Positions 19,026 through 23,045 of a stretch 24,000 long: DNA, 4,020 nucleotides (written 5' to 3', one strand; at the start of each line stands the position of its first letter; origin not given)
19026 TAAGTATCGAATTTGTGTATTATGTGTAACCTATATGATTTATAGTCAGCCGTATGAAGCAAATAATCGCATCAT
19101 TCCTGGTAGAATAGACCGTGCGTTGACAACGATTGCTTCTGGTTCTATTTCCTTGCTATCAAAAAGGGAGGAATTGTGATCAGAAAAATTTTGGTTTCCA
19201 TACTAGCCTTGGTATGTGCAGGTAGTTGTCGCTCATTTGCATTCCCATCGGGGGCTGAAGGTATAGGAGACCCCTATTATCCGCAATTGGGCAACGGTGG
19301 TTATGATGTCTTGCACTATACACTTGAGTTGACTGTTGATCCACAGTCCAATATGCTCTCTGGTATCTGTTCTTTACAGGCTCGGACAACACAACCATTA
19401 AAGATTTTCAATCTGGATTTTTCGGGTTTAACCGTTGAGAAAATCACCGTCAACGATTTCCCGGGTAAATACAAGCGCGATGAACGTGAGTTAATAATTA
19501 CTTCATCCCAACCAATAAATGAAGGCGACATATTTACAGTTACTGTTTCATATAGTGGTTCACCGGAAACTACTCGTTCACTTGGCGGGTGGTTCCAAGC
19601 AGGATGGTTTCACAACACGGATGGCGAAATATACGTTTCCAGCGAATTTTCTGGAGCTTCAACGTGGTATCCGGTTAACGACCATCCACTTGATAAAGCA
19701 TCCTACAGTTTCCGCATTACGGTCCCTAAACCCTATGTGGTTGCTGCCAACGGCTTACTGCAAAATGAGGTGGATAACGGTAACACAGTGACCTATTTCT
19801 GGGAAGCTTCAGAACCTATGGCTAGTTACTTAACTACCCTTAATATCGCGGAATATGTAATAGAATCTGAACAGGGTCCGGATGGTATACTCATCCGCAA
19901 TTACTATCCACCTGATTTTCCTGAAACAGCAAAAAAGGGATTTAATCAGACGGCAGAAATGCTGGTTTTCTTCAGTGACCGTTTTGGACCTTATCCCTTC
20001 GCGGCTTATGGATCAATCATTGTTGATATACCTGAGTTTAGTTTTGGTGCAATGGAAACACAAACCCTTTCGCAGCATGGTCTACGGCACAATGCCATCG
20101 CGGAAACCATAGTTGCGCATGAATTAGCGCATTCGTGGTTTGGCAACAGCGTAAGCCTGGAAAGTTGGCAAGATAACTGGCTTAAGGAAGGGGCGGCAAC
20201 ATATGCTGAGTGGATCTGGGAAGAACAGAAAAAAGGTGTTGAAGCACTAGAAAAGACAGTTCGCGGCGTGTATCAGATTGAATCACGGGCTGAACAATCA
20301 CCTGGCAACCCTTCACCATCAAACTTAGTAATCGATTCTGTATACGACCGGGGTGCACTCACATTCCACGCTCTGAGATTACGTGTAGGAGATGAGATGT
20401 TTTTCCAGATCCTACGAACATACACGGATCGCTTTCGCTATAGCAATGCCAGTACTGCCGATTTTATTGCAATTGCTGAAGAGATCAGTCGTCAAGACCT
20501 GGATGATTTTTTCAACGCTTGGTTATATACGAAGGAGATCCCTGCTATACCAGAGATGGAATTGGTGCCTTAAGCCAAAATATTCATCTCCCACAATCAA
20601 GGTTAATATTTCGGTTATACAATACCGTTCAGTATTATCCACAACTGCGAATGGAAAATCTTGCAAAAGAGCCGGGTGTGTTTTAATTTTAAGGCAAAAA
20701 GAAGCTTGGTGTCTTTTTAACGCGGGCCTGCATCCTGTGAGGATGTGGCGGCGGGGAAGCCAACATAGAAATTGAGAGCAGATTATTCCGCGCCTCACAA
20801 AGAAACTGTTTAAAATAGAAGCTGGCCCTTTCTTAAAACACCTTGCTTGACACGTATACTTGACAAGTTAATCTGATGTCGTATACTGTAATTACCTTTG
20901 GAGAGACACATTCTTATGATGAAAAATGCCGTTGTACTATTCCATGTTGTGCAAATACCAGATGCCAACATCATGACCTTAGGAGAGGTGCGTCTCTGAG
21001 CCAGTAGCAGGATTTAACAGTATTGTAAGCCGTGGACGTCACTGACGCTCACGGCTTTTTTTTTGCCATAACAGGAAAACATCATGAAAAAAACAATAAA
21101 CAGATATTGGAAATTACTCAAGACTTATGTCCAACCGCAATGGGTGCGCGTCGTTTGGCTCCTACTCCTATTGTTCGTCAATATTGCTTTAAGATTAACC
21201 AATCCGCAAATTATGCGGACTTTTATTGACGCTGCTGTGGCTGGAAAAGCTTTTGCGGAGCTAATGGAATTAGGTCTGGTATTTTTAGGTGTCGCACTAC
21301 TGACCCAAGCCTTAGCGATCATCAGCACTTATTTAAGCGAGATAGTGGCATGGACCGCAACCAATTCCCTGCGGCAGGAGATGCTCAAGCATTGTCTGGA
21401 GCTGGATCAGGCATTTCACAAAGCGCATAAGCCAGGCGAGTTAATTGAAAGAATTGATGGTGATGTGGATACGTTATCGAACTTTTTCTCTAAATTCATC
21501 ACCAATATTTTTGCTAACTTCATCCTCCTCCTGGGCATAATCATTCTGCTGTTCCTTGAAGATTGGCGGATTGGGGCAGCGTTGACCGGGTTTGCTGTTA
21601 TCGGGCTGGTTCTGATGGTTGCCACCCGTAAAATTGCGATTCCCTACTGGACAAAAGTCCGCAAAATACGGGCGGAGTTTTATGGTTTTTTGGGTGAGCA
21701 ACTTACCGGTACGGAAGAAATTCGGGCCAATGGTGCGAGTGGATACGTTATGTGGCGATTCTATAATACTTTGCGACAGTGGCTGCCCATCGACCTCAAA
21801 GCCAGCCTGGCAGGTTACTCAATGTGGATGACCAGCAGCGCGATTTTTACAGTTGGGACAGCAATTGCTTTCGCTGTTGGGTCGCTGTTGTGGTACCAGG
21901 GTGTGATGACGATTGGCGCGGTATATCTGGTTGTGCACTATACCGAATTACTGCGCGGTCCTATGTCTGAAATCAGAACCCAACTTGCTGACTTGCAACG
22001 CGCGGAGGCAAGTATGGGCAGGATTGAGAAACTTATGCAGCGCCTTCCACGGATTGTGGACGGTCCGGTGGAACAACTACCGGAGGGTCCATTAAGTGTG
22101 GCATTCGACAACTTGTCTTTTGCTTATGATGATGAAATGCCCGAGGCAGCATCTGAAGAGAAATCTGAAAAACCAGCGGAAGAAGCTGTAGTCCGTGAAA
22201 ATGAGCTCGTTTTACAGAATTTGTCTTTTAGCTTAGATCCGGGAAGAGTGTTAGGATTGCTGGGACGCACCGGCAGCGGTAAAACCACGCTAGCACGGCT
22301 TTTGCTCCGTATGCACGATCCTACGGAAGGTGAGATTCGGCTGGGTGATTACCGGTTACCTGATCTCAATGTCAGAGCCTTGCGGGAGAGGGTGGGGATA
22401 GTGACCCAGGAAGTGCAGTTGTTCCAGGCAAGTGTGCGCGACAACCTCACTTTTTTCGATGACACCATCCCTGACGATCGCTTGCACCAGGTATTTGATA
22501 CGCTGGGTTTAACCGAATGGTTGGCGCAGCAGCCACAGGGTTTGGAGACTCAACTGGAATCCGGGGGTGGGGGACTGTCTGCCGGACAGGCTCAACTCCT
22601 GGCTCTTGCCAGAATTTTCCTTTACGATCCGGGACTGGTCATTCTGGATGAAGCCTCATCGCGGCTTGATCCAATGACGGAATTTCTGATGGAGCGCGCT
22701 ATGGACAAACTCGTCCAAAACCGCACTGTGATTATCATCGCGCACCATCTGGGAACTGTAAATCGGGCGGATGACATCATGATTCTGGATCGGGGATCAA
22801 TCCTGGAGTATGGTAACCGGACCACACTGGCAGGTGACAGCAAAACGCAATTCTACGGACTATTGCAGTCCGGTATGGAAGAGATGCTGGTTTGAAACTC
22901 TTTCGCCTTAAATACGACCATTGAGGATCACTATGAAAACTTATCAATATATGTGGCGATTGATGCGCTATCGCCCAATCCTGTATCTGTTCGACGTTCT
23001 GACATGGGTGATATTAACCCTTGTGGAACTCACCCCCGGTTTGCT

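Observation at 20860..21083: A promoter, a 27-codon ORF and a strong terminator stacked directly upstream of a two-gene ABC exporter: a candidate leader-peptide attenuator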

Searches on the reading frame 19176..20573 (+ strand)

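Call 12: search_protein_families(library=pfam, proteins=[window:19176-20573:+])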
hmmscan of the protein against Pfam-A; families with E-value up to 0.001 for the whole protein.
window:19176-20573:+ (465 aa): 2 families
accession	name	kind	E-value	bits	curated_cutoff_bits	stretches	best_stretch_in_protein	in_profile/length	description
PF01433.26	Peptidase_M1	-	1.3e-30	107.1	27.7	1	256-449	3-218/218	Peptidase family M1 domain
PF17900.6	Peptidase_M1_N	-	4.6e-16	59.9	25.8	1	46-219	3-186/186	Peptidase M1 N-terminal domain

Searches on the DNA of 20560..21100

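Call 57: search_rna_families(source=window, start=20560, end=21100, threshold=evalue, max_evalue=10)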
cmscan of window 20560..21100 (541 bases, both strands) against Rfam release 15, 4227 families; matches with E-value up to 10: 3.
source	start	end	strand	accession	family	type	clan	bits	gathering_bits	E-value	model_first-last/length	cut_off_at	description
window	20820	20984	-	RF01909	CDKN2B-AS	Gene; lncRNA;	-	18.6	80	0.54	1-150/150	no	CDKN2B antisense RNA 1 intronic convserved region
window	20989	21066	+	RF04312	trpB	Cis-reg;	-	18.4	59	6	1-107/107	no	trpB ncRNA motif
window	20799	20827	+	RF02183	ST7-OT3_1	Gene; lncRNA;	-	14.8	50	9.6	1-79/79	no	ST7 overlapping transcript 3 conserved region 1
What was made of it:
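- On Known riboswitch / cis-regulatory RNA families (Rfam 15): Only chance-level hits with E >= 0.5 appeared in 20560-21100 (call 57).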

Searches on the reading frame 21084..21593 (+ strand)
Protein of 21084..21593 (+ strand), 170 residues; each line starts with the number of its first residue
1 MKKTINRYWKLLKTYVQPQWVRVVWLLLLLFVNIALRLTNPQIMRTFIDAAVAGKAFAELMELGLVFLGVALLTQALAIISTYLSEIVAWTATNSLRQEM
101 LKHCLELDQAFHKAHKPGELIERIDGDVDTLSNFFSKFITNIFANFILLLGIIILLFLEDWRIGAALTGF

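Call 40: find_homologous_proteins(query=window:21084-21593:+, max_evalue=1e-20)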
Query window:21084-21593:+ (170 aa): 94 proteins with E <= 1e-20 among 199 candidates.
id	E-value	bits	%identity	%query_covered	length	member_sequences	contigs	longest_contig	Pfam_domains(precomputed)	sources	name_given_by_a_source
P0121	6.2e-72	259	67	100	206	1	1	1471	PF00664.29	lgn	-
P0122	2.5e-60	221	59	100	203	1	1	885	PF00664.29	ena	-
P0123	1.6e-55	205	57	98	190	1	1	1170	PF00664.29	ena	-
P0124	2.9e-55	205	58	98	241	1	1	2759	PF00664.29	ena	-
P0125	2.6e-54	202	56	97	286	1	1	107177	PF00664.29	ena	-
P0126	3.7e-54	201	54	99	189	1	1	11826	PF00664.29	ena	-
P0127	1.4e-52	196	52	100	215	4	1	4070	PF00664.29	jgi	jgi:ATP-binding cassette subfamily B protein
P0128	2.0e-52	195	51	96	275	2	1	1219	PF00664.29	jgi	jgi:ABC-type multidrug transport system fused ATPase/permease subunit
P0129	3.0e-52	195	52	100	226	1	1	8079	PF00664.29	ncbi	ncbi:MAG: ABC transporter ATP-binding protein, partial [Chloroflexi bacterium]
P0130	1.1e-51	193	91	61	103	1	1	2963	PF00664.29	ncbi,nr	ncbi:MAG: ABC transporter ATP-binding protein [Anaerolineales bacterium]|nr:MAG: ABC transporter ATP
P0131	1.4e-51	193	69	74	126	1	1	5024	PF00664.29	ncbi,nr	ncbi:MAG: ABC transporter transmembrane domain-containing protein, partial [Anaerolineae bacterium]|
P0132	7.8e-51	190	52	96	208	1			PF00664.29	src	-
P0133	1.7e-50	189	53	97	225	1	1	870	PF00664.29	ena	-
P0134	1.7e-50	189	56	94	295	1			PF00664.29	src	-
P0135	2.4e-50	189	51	99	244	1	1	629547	PF00664.29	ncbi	-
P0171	1.1e-44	170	93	49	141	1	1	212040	PF00664.29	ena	-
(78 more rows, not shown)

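Call 41: find_encoding_contigs(protein=P0130, flank=1500, max_places=2)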
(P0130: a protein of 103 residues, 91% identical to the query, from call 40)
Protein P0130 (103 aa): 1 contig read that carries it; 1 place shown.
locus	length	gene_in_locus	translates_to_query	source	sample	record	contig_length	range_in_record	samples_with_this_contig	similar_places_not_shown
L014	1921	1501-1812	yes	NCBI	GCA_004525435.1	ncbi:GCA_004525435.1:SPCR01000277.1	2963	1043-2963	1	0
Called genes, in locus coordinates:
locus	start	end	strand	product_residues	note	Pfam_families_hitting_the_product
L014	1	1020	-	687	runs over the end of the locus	PF02629:CoA_binding, PF13380:CoA_binding_2, PF13607:Succ_CoA_lig, PF19045:Ligase_CoA_2, PF13549:ATP-grasp_5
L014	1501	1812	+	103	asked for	PF00664:ABC_membrane (weak)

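Call 42: find_encoding_contigs(protein=P0171, flank=3000, max_places=2)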
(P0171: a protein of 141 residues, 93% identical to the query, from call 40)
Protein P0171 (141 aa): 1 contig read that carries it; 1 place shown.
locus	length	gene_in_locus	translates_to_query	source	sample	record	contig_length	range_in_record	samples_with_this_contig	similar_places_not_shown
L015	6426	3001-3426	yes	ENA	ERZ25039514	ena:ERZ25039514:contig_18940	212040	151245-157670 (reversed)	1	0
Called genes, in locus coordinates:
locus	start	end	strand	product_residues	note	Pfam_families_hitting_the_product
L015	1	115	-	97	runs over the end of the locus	PF13607:Succ_CoA_lig (weak)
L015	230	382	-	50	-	PF13380:CoA_binding_2 (weak)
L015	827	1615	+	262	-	PF17900:Peptidase_M1_N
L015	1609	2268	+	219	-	PF01433:Peptidase_M1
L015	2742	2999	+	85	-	-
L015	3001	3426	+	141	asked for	PF00664:ABC_membrane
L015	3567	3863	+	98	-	-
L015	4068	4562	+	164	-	-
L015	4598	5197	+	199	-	-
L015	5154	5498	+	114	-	-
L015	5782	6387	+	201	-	PF00005:ABC_tran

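Call 43: find_encoding_contigs(protein=P0131, flank=1500, max_places=2)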
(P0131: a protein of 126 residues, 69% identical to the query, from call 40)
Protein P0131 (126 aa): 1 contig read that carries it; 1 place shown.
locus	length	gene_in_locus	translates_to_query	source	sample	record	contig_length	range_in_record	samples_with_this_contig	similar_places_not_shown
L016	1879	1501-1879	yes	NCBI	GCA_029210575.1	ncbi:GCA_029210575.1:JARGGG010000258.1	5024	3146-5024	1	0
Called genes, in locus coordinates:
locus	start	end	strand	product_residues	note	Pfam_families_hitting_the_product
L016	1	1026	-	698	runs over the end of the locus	PF02629:CoA_binding, PF13380:CoA_binding_2, PF13607:Succ_CoA_lig, PF19045:Ligase_CoA_2, PF13549:ATP-grasp_5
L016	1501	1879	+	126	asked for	PF00664:ABC_membrane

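Call 44: find_encoding_contigs(protein=P0121, flank=1500, max_places=2)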
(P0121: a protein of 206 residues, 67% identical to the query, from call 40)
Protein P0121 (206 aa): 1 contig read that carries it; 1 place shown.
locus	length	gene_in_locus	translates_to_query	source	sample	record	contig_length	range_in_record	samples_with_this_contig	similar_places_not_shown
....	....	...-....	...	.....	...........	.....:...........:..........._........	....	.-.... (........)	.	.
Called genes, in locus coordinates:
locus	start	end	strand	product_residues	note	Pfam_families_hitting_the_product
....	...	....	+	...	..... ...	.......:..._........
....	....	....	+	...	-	?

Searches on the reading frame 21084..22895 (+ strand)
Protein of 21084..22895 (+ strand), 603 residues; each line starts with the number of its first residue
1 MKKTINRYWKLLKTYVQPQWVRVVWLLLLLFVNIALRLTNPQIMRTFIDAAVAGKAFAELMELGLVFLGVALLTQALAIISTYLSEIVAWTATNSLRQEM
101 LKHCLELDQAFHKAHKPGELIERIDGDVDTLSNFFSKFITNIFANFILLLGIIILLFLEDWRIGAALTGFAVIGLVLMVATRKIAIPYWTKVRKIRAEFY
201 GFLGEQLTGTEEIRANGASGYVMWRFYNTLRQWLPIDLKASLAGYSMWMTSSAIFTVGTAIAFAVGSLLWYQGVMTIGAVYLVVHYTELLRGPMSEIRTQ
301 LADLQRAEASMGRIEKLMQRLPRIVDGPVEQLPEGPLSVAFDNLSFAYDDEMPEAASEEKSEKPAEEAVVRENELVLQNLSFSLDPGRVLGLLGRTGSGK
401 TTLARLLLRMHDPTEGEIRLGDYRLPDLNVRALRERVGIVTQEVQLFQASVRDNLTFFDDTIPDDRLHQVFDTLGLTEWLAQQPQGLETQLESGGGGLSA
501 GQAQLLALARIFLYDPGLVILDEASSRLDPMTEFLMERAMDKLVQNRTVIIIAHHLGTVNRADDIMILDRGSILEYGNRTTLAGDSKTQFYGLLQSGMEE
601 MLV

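Call 12: search_protein_families(library=pfam, proteins=[window:21084-22895:+])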
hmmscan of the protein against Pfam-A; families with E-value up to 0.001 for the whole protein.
window:21084-22895:+ (603 aa): 4 families
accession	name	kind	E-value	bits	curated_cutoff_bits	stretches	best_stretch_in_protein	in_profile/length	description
PF00664.28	ABC_membrane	-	4.5e-30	105.7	28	1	26-294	4-274/274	ABC transporter transmembrane region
PF00005.33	ABC_tran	-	1.7e-28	100.3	25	1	377-525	1-136/137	ABC transporter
PF02463.25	SMC_N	-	0.00012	22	40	0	498-566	137-209/220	RecF/RecN/SMC N terminal domain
PF13304.12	AAA_21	-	0.00074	20.1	27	0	498-555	238-299/304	AAA domain, putative AbiEii toxin, Type IV TA system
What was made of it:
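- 21084..22895 (+): ABC1, a half-transporter (TMD + NBD) with catalytic Glu in Walker B. Its SD AGGA lies at 21073-21076. Pfam ABC_membrane + ABC_tran (call 12).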

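Call 13: find_encoding_contigs(protein=window:21084-22895:+, flank=3000, max_places=6)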
Protein window:21084-22895:+ (603 aa): no gene with exactly this product is on record in the collection.
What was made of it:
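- Tried and rejected: An exact look-up of the window's own ABC1 found it not on record (call 13).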

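Call 14: find_homologous_proteins(query=window:21084-22895:+, max_evalue=1e-50)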
Query window:21084-22895:+ (603 aa): 7992 proteins with E <= 1e-50 among 8000 candidates; the best 120 are listed.
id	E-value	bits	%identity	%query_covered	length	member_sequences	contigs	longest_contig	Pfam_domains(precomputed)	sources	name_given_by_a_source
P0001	0.0e+0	1333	100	100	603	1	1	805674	PF00005.34,PF00664.29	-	-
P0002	0.0e+0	1102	80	100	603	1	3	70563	PF00005.34,PF00664.29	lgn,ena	-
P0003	0.0e+0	1020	73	100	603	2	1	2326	PF00005.34,PF00664.29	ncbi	-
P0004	2.6e-295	999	73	100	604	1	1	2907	PF00005.34,PF00664.29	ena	-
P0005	3.0e-290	982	72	100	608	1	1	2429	PF00005.34,PF00664.29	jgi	jgi:ATP-binding cassette subfamily B protein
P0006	5.9e-285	965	71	100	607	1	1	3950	PF00005.34,PF00664.29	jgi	jgi:ATP-binding cassette subfamily B protein/ATP-binding cassette subfamily C protein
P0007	4.5e-269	912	68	100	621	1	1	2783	PF00005.34,PF00664.29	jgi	jgi:ABC-type multidrug transport system fused ATPase/permease subunit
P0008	1.5e-230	785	61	100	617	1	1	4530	PF00005.34,PF00664.29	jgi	jgi:ATP-binding cassette subfamily B protein/ATP-binding cassette subfamily C protein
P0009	2.0e-214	732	57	100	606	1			PF00005.34,PF00664.29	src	-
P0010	2.9e-214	731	56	100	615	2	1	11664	PF00005.34,PF00664.29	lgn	-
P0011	4.0e-213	727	57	100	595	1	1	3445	PF00005.34,PF00664.29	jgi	jgi:ATP-binding cassette subfamily B protein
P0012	6.5e-213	727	55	100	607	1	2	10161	PF00005.34,PF00664.29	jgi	jgi:ABC-type multidrug transport system fused ATPase/permease subunit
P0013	7.5e-213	727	57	100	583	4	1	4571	PF00005.34,PF02463.26,PF00664.29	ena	-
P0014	1.9e-212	725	55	100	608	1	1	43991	PF00005.34,PF00664.29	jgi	jgi:ATP-binding cassette, subfamily B, bacterial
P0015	4.9e-212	724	57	100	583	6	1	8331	PF00005.34,PF02463.26,PF00664.29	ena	-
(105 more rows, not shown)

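Call 15: find_encoding_contigs(protein=P0002, flank=3000, max_places=3)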
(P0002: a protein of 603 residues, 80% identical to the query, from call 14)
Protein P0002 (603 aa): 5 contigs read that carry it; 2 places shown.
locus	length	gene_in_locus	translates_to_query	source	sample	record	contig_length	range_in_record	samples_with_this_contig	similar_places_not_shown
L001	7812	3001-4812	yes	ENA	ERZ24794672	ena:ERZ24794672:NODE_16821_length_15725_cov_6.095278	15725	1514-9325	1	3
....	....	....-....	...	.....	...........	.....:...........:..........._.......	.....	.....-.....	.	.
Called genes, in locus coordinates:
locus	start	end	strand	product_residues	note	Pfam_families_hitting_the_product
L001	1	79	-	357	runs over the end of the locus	PF13500:AAA_26, PF07085:DRTGG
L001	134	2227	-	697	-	PF02629:CoA_binding, PF13380:CoA_binding_2, PF13607:Succ_CoA_lig, PF19045:Ligase_CoA_2, PF13549:ATP-grasp_5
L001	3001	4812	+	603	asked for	PF00664:ABC_membrane, PF00005:ABC_tran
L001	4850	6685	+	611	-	PF00664:ABC_membrane, PF00005:ABC_tran, PF13191:AAA_16 (weak)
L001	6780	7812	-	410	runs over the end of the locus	PF13527:Acetyltransf_9 (weak)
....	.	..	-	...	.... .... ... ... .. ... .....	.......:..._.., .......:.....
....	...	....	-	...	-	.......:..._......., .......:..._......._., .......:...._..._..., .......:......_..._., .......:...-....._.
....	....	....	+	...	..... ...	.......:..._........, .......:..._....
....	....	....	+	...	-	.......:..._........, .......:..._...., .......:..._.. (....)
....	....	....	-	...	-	?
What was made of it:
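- The unit is always fused to the exporter, with 19-30 nt between the T-run and the ATG, in all 10 loci, while the flanking genes differ (calls 15, 42).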

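Call 16: find_related_loci(query=window:21084-22895:+, collection=genome_contigs, flank=2500)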
Query window:21084-22895:+ (603 aa) in genome_contigs; peptide patterns used: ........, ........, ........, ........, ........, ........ (x = any residue, [..] = any of these).
15 stretches matched a pattern; 3 encode a relative of the query (tblastn E <= 1e-3); 3 distinct loci.
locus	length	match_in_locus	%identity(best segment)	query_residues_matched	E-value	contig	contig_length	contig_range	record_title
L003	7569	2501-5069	25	2-582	4e-55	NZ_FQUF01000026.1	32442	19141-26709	Atopostipes suicloacalis DSM 15692, whole genome shotgun sequence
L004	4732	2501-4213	27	8-582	2e-45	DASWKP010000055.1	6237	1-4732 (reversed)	MAG TPA_asm: Longimicrobiales bacterium isolate SMAG_U2925 k141_1161399, whole genome shotgun sequence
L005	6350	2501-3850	25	354-577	4e-11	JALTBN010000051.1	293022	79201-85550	MAG: Thermococcus sp. isolate S013_maxbin2_scaf2bin.030 S013_NODE_3_length_293022_cov_62.787258, whole genome shotgun se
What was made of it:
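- Tried and rejected: The genome_contigs protein scan returned only distant ABC proteins at 25-27% identity, which were of no use (call 16).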

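Call 19: find_encoding_contigs(protein=P0004, flank=2000, max_places=2)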
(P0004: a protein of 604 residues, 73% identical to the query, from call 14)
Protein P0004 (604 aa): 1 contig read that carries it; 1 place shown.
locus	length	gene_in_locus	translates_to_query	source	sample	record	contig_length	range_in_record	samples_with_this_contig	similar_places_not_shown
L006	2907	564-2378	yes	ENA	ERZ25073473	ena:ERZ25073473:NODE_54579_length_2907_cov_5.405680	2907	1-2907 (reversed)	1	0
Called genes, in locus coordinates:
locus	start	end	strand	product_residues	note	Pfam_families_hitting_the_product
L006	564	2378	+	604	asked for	PF00664:ABC_membrane, PF00005:ABC_tran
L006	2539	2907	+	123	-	?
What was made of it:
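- No regulator gene is conserved next to the operon (calls 15, 19, 42).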

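Call 20: find_encoding_contigs(protein=P0006, flank=2000, max_places=2)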
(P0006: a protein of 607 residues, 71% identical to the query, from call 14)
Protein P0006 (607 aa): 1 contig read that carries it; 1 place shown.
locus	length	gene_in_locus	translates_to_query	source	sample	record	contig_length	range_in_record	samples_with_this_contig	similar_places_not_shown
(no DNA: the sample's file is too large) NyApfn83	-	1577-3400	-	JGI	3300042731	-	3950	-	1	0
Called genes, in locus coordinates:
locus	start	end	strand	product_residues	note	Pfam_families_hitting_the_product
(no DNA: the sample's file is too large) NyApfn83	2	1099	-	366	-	?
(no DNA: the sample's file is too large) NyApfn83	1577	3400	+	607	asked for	PF00664:ABC_membrane, PF00005:ABC_tran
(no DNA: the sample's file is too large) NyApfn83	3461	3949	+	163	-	?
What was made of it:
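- Tried and rejected: P0006 had no DNA available (call 20).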

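Call 21: find_encoding_contigs(protein=P0008, flank=2000, max_places=2)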
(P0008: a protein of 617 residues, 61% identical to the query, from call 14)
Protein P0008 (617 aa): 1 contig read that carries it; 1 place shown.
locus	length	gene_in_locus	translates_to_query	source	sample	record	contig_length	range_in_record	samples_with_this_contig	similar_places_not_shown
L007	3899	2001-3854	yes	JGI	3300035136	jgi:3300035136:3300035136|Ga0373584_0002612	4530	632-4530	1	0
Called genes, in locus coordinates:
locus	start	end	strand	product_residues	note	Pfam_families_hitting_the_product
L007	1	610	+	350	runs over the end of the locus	PF13673:Acetyltransf_10 (faint), PF00583:Acetyltransf_1, PF13508:Acetyltransf_7, PF00583:Acetyltransf_1, PF13508:Acetyltransf_7 (weak)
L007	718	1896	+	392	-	PF13527:Acetyltransf_9, PF00583:Acetyltransf_1 (weak), PF13508:Acetyltransf_7 (weak), PF13530:SCP2_2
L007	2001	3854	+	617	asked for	PF00664:ABC_membrane, PF00005:ABC_tran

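Call 24: find_encoding_contigs(protein=P0003, flank=2000, max_places=2)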
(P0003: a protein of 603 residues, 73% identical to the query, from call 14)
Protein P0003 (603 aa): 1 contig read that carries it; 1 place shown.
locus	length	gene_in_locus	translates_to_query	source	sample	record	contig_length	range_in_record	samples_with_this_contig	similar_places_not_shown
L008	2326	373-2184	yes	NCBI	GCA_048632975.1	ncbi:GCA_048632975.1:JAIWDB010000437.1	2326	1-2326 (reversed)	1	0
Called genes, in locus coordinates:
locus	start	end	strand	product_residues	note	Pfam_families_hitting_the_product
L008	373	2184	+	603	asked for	PF00664:ABC_membrane, PF00005:ABC_tran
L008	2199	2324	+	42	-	?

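Call 25: find_encoding_contigs(protein=P0005, flank=2000, max_places=2)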
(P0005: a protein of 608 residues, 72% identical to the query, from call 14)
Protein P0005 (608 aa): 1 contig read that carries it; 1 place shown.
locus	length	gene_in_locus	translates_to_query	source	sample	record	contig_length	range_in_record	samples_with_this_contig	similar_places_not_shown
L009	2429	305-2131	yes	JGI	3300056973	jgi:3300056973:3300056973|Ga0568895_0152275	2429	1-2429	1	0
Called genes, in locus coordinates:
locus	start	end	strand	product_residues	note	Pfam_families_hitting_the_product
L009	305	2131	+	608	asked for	PF00664:ABC_membrane, PF00005:ABC_tran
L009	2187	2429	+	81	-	?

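Call 26: find_encoding_contigs(protein=P0007, flank=2000, max_places=2)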
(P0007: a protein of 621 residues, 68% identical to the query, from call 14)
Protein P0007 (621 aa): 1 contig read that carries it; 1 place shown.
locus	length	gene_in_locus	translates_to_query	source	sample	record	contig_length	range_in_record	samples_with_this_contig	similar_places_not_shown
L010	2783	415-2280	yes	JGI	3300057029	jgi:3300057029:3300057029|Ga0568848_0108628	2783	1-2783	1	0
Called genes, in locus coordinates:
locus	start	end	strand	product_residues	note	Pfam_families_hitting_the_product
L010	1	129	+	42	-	?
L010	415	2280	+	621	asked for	PF00664:ABC_membrane, PF00005:ABC_tran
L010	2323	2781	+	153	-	?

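Call 50: search_solved_structures(query=window:21084-22895:+, max_evalue=1e-40)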
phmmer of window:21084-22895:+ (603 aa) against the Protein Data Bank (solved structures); distinct sequences matched with E-value up to 1e-40: 172 (the best 60 are shown).
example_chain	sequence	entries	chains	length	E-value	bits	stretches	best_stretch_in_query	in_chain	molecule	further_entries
9nfi_A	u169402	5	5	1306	2.9e-80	273.9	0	37-584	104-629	Permeability Glycoprotein (P-gp)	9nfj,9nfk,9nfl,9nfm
9ody_A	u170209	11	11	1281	5.8e-79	269.6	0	66-598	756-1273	ATP-binding cassette, sub-family B (MDR/TAP), member 4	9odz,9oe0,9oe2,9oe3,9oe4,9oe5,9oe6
9oe1_A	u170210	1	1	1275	6e-79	269.5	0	66-598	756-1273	ATP-binding cassette, sub-family B (MDR/TAP), member 4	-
6ujw_A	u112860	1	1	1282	1e-77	265.5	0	63-586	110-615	ATP-dependent translocase ABCB1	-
6ujt_A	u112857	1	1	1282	1.6e-77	264.8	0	63-586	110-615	ATP-dependent translocase ABCB1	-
3g5u_A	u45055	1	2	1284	1.6e-77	264.8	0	59-586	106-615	Multidrug resistance protein 1a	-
6ujr_A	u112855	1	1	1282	1.7e-77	264.8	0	63-586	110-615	ATP-dependent translocase ABCB1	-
4lsg_A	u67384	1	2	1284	1.9e-77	264.6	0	59-586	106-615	Multidrug resistance protein 1A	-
4m1m_A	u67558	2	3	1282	2.1e-77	264.4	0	63-586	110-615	Multidrug resistance protein 1A | ATP-dependent translocase ABCB1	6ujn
6ujp_A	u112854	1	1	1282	2.1e-77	264.4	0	63-586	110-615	ATP-dependent translocase ABCB1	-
6ujs_A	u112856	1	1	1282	2.6e-77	264.1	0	63-586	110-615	ATP-dependent translocase ABCB1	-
6q81_A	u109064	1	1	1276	3.1e-77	263.9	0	59-586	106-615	P-glycoprotein (ABCB1)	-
3g60_A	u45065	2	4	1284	3.2e-77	263.8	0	59-586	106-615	Multidrug resistance protein 1a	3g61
5kpi_A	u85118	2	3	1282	3.3e-77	263.8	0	59-586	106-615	Multidrug resistance protein 1A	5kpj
7zka_A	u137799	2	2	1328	3.4e-77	263.7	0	57-586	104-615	ATP-dependent translocase ABCB1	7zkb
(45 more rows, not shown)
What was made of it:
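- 21084..22895 (+): Bacterial PDB relatives listed are TM288, an unnamed ABC transporter chain (7ocy_B), SAV1866, a multidrug-resistance ABC transporter chain (6raf_A) and YheH (8t1p_D) (call 50).
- On Heterodimeric ABC exporters with one degenerate ATP site (BmrCD / TM287-288 class): PDB relatives include TM288, 6raf_A (multidrug-resistance ABC transporter) and YheH (call 50).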
